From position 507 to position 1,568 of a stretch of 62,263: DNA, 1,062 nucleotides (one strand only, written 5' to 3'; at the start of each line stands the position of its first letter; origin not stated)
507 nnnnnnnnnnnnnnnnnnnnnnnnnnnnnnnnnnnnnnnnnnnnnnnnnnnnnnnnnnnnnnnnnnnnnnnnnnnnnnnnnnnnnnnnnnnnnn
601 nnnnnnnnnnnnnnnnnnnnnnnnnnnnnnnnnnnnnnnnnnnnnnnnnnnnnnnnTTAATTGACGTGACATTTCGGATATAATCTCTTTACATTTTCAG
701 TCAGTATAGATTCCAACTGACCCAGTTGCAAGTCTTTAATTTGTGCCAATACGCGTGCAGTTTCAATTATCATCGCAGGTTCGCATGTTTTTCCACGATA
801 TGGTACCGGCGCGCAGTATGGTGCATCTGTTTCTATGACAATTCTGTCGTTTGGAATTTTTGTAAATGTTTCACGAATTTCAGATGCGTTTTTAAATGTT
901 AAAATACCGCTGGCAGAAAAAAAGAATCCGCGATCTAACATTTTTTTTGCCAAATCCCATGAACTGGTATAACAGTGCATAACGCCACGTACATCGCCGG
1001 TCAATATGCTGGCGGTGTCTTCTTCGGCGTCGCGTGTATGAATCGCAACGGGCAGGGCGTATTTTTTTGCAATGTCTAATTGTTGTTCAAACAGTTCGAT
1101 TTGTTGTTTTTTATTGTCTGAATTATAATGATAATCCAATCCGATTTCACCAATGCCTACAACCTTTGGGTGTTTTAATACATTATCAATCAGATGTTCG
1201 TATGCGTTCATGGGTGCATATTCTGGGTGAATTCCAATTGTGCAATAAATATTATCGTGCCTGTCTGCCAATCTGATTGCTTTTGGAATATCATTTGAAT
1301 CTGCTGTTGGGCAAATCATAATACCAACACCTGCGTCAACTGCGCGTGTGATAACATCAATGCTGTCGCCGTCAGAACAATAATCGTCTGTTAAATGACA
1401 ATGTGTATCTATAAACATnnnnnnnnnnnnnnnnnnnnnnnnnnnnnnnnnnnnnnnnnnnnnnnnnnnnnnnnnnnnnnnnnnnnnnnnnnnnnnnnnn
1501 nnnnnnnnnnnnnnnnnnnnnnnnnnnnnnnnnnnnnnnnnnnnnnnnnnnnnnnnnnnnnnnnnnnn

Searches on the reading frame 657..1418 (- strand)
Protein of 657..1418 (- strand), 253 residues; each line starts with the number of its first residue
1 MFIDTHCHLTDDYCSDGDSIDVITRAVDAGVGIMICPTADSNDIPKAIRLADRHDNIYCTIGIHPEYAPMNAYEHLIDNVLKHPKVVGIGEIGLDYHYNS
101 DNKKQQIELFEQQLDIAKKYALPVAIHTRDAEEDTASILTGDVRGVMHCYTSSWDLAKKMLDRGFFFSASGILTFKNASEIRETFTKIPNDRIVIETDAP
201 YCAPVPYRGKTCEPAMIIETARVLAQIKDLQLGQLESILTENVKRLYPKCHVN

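Call 46: search_protein_families(library=pfam, proteins=[window:657-1418:-], max_evalue=0.001)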
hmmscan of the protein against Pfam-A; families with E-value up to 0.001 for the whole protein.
window:657-1418:- (253 aa): 1 family
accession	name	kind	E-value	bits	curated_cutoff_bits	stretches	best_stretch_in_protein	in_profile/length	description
PF01026.27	TatD_DNase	-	1.3e-80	271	27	1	3-247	1-252/253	TatD related DNase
